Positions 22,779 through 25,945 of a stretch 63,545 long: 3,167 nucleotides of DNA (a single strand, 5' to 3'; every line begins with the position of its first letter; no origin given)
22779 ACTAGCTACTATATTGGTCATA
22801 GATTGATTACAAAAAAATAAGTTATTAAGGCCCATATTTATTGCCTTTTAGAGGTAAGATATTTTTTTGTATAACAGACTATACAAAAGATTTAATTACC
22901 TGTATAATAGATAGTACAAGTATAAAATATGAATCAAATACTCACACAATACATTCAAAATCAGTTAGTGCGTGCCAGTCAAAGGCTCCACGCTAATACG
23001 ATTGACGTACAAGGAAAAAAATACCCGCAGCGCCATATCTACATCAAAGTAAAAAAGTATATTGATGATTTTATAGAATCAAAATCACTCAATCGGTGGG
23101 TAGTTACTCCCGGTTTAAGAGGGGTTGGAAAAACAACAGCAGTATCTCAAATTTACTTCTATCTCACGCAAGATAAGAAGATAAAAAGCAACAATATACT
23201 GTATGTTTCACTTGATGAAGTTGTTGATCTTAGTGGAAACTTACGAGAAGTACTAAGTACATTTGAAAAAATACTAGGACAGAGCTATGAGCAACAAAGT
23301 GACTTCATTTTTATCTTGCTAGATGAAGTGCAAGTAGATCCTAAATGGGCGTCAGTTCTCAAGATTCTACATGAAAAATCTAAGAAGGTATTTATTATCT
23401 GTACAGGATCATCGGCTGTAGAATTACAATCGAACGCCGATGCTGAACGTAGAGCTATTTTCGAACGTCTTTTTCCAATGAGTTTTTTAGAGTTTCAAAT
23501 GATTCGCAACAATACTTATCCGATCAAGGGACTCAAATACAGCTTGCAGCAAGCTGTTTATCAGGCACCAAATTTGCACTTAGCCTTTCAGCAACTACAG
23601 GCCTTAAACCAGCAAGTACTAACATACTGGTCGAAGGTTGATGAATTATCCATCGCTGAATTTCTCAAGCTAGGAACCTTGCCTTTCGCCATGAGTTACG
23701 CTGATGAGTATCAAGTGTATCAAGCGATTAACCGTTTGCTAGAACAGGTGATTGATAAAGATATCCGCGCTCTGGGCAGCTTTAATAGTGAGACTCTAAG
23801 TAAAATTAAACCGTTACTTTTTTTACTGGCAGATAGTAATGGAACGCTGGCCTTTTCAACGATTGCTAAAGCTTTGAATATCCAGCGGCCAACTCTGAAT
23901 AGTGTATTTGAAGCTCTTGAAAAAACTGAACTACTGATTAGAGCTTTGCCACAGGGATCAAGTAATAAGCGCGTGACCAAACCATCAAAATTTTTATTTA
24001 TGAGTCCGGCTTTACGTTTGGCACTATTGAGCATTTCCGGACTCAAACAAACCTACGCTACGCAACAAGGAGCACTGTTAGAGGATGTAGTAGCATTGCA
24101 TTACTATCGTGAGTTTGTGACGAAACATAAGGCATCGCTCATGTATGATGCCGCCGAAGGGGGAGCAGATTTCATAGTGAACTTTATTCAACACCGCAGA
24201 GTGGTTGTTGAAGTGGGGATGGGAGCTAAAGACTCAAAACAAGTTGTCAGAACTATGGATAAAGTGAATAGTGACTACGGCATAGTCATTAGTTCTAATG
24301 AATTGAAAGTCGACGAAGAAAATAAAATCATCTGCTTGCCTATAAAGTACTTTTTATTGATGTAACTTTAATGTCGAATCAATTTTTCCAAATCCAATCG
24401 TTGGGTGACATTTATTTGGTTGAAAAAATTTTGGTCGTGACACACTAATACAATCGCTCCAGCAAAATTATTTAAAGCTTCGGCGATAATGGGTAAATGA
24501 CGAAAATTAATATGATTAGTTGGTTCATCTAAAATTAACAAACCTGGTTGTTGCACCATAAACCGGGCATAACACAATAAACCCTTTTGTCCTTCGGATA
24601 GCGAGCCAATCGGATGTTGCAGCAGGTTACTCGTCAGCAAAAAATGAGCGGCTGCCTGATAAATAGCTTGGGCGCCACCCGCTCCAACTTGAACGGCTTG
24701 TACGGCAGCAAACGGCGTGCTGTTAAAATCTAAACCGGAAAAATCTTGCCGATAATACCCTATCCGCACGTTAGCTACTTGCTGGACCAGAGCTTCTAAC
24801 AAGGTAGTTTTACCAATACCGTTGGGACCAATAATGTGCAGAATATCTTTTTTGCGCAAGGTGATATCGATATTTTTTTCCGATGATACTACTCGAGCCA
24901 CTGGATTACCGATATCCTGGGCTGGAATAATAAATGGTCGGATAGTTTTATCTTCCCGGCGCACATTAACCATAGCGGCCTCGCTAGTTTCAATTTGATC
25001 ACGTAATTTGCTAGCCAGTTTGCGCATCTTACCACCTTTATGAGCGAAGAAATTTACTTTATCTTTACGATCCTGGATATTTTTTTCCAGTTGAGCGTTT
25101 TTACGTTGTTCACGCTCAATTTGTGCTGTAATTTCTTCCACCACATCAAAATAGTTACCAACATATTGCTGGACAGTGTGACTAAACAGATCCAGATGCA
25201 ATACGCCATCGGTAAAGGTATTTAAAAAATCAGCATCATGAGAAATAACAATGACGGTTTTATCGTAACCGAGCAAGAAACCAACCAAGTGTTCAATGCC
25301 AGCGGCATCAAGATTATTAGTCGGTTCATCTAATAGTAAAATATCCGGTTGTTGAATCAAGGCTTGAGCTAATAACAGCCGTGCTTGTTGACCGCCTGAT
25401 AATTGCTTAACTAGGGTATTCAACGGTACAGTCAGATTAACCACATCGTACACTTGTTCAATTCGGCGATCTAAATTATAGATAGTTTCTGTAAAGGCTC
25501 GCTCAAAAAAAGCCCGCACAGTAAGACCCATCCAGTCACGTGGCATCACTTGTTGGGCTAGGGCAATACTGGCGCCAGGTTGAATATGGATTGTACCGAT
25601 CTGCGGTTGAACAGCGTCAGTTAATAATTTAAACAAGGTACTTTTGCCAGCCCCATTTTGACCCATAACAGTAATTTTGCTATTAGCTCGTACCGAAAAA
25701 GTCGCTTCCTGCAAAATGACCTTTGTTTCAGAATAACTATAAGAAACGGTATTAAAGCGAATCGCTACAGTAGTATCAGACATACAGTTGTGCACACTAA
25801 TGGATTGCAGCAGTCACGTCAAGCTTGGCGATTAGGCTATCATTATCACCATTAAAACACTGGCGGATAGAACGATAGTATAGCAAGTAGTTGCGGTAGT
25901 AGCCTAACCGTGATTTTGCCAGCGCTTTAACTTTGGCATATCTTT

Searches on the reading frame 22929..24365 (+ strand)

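Call 57: search_protein_families(library=pfam, proteins=[window:22929-24365:+], max_evalue=0.0001)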
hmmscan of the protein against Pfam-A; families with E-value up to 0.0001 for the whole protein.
window:22929-24365:+ (478 aa): 2 families
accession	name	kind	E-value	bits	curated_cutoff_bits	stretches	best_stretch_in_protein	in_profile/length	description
PF13173.12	AAA_14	-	9.7e-23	81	27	1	56-189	3-128/129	AAA domain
PF13635.12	DUF4143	-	9.7e-11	42.1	28.1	1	277-429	2-157/160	Domain of unknown function (DUF4143)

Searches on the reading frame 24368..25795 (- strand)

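Call 57: search_protein_families(library=pfam, proteins=[window:24368-25795:-], max_evalue=0.0001)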
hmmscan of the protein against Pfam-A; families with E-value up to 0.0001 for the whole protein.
window:24368-25795:- (475 aa): 15 families
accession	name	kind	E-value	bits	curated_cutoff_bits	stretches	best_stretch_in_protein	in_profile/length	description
PF00005.33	ABC_tran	-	3e-44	151.4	25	2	28-160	1-137/137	ABC transporter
PF13304.12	AAA_21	-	2e-19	71.2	27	0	389-454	228-299/304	AAA domain, putative AbiEii toxin, Type IV TA system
PF02463.25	SMC_N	-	5.6e-13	49.3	40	0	103-194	108-205/220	RecF/RecN/SMC N terminal domain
PF13401.12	AAA_22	-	1.4e-09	38.8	27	0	315-387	4-59/130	AAA domain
PF13555.12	AAA_29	-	1.7e-08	34.5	27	0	310-337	16-43/61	P-loop containing region of AAA domain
PF03193.22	RsgA_GTPase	-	3.4e-08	34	30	0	36-70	104-138/174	RsgA GTPase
PF13476.12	AAA_23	-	2.2e-07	32.2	27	0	308-336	12-39/201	AAA domain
PF20720.3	nSTAND3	-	1.1e-06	28.9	27.2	0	312-342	13-43/155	Novel STAND NTPase 3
PF13191.12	AAA_16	-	1.4e-06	29.3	32.6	0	318-362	26-66/167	AAA ATPase domain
PF13175.12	AAA_15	-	1.4e-05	25.3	32.1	0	307-336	15-43/374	AAA ATPase domain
PF05729.18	NACHT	-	2.6e-05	24.5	26.7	0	319-342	3-26/167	NACHT domain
PF13604.12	AAA_30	-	2.8e-05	24.4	27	0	316-343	18-45/191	AAA domain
PF01926.29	MMR_HSR1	-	2.9e-05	24.6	21.9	0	40-66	1-26/113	50S ribosome-binding GTPase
PF25201.1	nSTAND6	-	5.6e-05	23.6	27.7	0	310-341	12-43/148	Novel STAND NTPase 6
PF00910.28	RNA_helicase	-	6.7e-05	23.8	21.5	0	320-342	2-24/105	RNA helicase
